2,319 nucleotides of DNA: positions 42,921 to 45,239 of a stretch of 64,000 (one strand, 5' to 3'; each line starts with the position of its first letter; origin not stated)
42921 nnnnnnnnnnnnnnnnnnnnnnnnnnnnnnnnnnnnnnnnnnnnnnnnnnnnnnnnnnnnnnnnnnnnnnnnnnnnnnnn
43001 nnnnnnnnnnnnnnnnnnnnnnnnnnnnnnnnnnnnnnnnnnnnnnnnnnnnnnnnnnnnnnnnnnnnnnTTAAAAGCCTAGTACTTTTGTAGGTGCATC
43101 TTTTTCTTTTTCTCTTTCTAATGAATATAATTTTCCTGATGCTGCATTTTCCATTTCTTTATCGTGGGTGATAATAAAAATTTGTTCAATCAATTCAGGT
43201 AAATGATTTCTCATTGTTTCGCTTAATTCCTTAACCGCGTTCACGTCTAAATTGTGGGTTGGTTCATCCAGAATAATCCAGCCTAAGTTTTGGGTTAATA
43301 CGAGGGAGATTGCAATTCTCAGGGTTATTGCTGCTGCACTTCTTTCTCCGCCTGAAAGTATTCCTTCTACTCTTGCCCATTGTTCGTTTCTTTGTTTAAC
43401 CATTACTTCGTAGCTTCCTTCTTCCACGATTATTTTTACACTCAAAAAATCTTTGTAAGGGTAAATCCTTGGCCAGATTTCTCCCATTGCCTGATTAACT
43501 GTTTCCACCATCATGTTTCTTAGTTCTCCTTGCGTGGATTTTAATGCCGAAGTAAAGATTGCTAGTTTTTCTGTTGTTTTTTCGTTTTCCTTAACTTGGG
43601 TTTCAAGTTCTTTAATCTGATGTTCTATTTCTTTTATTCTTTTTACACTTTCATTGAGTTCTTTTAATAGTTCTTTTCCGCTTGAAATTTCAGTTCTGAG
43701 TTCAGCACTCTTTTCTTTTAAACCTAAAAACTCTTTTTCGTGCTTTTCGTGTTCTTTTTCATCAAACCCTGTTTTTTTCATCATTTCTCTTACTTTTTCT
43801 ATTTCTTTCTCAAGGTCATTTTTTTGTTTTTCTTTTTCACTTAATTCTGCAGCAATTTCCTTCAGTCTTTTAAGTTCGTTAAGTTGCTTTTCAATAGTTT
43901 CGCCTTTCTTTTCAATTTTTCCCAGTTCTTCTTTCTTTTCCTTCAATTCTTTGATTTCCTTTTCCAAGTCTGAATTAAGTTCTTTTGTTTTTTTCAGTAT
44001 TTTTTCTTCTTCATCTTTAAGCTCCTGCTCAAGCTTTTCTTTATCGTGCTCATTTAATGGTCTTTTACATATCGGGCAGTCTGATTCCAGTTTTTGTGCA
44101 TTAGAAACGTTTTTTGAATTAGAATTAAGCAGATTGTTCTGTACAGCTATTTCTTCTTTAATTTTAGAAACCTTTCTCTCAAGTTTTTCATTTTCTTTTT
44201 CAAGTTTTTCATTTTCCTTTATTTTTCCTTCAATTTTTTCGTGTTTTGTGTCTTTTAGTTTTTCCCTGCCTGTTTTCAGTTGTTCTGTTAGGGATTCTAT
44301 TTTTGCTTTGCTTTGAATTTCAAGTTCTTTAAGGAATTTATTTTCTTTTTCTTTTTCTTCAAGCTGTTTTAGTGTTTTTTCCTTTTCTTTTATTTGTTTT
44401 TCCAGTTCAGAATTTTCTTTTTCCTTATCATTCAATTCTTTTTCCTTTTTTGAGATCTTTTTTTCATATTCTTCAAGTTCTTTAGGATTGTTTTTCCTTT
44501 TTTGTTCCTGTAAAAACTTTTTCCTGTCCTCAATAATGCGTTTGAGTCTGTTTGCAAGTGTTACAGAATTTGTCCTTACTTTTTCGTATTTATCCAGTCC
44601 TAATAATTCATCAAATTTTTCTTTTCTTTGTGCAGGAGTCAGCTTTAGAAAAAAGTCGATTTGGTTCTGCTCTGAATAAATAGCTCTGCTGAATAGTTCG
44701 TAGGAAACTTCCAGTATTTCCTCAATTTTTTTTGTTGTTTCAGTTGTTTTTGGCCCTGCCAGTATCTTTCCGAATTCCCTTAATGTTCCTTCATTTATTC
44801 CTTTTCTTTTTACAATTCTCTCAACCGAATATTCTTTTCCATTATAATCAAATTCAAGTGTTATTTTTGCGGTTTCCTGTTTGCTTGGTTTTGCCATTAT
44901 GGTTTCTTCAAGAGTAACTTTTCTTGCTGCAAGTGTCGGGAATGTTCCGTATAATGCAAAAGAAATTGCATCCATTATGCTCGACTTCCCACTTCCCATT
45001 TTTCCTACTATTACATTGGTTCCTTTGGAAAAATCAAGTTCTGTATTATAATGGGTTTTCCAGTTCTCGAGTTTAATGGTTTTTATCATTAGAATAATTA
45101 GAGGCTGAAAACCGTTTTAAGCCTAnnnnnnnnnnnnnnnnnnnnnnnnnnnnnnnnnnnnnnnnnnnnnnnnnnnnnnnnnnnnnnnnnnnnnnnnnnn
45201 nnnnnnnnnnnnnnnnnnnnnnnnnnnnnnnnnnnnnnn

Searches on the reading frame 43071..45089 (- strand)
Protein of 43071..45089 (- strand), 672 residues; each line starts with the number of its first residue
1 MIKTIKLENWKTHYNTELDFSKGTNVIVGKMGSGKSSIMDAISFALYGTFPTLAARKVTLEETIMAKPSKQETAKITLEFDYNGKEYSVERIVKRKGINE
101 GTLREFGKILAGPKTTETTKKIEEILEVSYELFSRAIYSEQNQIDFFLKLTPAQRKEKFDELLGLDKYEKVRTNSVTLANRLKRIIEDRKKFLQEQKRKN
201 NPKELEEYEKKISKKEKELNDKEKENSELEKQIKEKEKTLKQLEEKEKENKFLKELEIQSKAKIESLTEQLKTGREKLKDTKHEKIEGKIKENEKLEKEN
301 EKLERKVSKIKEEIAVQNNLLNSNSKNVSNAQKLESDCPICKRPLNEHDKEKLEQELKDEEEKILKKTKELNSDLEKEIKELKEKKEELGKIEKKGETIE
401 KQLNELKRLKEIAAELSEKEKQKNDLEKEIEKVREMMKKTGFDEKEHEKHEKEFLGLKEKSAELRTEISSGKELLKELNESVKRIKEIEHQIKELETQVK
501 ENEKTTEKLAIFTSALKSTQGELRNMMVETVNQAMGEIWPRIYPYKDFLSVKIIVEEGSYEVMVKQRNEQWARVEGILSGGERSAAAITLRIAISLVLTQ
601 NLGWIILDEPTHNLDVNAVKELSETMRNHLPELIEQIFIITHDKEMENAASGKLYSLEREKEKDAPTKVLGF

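Call 4: search_protein_families(library=pfam, proteins=[window:43071-45089:-], max_evalue=0.01)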
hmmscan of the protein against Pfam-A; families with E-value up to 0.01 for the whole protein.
window:43071-45089:- (672 aa): 8 families
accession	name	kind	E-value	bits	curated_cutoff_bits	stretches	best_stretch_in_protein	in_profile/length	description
PF13476.12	AAA_23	-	1.7e-20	75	27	1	5-248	2-194/201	AAA domain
PF13175.12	AAA_15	-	3.3e-15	57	32.1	1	1-333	1-277/374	AAA ATPase domain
PF02463.25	SMC_N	-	2.5e-13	50.4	40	1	1-98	1-108/220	RecF/RecN/SMC N terminal domain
PF13555.12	AAA_29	-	2.1e-09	37.4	27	1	3-48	2-48/61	P-loop containing region of AAA domain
PF13166.12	AAA_13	-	6.8e-07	28.8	36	1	335-646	255-573/713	AAA domain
PF13304.12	AAA_21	-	3.7e-05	24.4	27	1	25-98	2-83/304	AAA domain, putative AbiEii toxin, Type IV TA system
PF13558.12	SbcC_Walker_B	-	0.00017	22.2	27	1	564-627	16-89/90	SbcC/RAD50-like, Walker B motif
PF10046.14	BLOC1_2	-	0.0029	18.4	33.4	1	444-509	26-91/96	Biogenesis of lysosome-related organelles complex-1 subunit 2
